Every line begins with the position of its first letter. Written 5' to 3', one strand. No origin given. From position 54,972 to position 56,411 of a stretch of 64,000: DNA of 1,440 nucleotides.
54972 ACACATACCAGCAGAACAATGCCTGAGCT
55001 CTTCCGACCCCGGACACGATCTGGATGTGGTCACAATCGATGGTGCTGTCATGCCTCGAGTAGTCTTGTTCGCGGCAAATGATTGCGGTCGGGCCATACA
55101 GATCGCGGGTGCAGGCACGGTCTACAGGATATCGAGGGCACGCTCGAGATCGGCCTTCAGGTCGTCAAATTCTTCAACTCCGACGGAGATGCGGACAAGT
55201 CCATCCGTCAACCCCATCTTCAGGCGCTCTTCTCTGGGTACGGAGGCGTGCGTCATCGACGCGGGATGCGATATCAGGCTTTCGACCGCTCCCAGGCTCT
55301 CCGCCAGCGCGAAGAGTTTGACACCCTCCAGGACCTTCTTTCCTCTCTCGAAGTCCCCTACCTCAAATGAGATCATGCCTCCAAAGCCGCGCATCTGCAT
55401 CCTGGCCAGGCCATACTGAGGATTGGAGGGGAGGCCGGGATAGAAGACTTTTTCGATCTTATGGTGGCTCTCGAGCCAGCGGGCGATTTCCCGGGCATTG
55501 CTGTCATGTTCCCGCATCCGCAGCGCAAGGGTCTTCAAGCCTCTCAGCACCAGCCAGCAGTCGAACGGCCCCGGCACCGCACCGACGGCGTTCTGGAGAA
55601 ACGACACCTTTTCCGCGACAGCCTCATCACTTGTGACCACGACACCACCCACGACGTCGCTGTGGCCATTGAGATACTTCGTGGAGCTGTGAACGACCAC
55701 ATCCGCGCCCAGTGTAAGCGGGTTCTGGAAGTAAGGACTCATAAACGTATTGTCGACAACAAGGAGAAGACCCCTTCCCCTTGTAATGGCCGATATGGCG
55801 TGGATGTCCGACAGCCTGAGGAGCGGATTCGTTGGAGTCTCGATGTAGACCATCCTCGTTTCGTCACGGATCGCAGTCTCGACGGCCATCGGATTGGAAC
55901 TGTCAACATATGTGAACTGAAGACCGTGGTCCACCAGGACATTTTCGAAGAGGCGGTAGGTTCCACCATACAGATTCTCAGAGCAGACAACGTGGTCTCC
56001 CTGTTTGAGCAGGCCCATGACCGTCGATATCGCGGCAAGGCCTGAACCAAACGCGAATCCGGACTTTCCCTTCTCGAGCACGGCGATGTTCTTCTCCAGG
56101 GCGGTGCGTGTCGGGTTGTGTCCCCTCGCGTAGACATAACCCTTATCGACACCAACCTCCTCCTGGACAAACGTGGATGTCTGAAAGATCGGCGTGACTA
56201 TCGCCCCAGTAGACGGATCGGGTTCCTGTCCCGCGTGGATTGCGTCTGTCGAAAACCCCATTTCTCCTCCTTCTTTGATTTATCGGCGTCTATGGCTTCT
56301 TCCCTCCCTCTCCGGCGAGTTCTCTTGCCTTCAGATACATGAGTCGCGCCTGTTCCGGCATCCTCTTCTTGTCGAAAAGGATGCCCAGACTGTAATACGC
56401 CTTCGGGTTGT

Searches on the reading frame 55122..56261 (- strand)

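Call 3: search_protein_families(library=pfam, proteins=[window:55122-56261:-], max_evalue=0.01)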
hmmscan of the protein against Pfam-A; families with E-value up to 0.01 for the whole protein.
window:55122-56261:- (379 aa): 4 families
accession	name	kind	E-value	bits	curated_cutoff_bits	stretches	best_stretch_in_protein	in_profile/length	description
PF01053.26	Cys_Met_Meta_PP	-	3.6e-157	523.2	27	1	5-376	2-380/381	Cys/Met metabolism PLP-dependent enzyme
PF00155.27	Aminotran_1_2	-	6.6e-05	22.7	19.7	1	40-181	36-196/361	Aminotransferase class I and II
PF01041.23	DegT_DnrJ_EryC1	-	0.00071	19.3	19.8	1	50-224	24-200/360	DegT/DnrJ/EryC1/StrS aminotransferase family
PF00266.25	Aminotran_5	-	0.0088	15.5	21.5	0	85-199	85-204/371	Aminotransferase class-V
